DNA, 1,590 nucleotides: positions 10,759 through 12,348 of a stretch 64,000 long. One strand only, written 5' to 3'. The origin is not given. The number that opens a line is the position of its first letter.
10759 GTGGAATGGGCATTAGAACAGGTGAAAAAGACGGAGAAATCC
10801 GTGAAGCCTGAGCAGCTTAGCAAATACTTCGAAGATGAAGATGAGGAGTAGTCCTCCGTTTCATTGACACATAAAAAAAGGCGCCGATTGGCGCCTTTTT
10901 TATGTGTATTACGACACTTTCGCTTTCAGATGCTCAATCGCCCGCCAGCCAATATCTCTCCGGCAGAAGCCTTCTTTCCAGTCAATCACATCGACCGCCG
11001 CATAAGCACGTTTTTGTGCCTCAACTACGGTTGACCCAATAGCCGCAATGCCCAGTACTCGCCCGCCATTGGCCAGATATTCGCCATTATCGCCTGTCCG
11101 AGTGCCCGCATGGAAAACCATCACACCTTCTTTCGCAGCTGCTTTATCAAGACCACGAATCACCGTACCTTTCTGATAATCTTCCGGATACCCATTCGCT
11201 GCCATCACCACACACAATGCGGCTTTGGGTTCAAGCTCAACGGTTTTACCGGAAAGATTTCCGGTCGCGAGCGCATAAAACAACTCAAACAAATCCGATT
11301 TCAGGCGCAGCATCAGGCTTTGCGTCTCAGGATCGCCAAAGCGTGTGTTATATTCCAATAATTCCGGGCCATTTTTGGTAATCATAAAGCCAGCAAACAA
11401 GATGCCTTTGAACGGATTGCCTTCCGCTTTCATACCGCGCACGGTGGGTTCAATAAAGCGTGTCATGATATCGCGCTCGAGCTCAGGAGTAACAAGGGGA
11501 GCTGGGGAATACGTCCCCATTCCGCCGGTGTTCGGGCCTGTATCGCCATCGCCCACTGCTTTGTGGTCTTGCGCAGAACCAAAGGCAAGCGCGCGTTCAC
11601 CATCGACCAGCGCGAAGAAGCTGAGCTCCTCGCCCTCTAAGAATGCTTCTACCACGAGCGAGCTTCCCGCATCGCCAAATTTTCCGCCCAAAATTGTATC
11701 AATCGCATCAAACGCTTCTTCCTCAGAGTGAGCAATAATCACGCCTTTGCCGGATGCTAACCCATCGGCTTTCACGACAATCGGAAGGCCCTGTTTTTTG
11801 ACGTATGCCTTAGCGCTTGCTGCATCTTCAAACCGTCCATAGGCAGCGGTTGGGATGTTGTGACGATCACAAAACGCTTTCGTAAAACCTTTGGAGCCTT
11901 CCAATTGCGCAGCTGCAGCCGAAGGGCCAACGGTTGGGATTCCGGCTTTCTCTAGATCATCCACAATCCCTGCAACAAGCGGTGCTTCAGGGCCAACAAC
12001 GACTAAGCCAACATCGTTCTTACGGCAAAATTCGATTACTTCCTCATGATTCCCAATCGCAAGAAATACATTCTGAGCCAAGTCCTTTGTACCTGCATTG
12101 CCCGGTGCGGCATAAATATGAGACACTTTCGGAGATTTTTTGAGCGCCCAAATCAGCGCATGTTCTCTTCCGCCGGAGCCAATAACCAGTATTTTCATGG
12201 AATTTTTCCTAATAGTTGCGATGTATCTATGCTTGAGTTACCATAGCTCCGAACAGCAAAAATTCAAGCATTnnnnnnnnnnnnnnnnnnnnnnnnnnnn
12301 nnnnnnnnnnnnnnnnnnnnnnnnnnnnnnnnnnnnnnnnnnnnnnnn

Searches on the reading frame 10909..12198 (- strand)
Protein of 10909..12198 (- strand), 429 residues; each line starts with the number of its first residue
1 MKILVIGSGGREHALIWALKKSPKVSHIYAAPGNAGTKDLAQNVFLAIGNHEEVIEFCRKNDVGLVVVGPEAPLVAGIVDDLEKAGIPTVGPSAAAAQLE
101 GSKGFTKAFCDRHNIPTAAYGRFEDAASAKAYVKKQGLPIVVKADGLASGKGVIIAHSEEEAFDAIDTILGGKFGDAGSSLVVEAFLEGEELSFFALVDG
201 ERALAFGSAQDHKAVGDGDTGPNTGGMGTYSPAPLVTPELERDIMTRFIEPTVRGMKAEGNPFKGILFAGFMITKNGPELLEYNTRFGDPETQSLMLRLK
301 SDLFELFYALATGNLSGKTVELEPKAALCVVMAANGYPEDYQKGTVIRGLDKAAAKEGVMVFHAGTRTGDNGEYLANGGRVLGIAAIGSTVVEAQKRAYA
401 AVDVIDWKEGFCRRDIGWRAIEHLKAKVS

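Call 23: find_encoding_contigs(protein=window:10909-12198:-, flank=10000, max_places=4)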
Protein window:10909-12198:- (429 aa): 4 contigs read that carry it; 4 places shown.
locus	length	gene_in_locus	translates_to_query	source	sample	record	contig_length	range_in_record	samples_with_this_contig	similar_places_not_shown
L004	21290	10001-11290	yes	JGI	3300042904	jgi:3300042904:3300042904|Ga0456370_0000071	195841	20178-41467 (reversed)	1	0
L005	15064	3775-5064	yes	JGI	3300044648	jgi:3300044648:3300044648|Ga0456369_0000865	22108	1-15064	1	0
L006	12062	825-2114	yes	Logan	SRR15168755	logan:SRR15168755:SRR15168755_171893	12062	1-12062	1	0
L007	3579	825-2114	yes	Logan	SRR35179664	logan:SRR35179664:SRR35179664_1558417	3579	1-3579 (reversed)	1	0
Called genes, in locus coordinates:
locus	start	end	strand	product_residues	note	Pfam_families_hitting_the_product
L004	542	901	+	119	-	-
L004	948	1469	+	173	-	-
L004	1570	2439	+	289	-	PF00892:EamA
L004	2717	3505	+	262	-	PF01464:SLT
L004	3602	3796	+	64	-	PF01165:Ribosomal_S21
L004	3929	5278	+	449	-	PF01523:PmbA_TldD_1st, PF19290:PmbA_TldD_2nd, PF19289:PmbA_TldD_3rd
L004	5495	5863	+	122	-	PF10877:DUF2671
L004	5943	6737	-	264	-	PF12796:Ank_2, PF13857:Ank_5, PF12796:Ank_2, PF13637:Ank_4, PF13857:Ank_5, PF00023:Ank, PF12796:Ank_2 (weak), PF13637:Ank_4, +1 more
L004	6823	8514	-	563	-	PF02771:Acyl-CoA_dh_N, PF02770:Acyl-CoA_dh_M, PF00441:Acyl-CoA_dh_1, PF22924:ACOX_C_alpha1 (weak), PF12806:Acyl-CoA_dh_C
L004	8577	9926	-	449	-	PF13742:tRNA_anti_2, PF01336:tRNA_anti-codon (weak), PF02601:Exonuc_VII_L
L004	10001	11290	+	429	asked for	PF02844:GARS_N, PF01071:GARS_A, PF02222:ATP-grasp (weak), PF02843:GARS_C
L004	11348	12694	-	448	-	PF05697:Trigger_N, PF00254:FKBP_C, PF05698:Trigger_C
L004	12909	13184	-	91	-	-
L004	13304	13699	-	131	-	-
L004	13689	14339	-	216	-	-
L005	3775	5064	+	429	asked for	PF02844:GARS_N, PF01071:GARS_A, PF02222:ATP-grasp (weak), PF02843:GARS_C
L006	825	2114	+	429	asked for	PF02844:GARS_N, PF01071:GARS_A, PF02222:ATP-grasp (weak), PF02843:GARS_C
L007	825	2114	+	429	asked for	PF02844:GARS_N, PF01071:GARS_A, PF02222:ATP-grasp (weak), PF02843:GARS_C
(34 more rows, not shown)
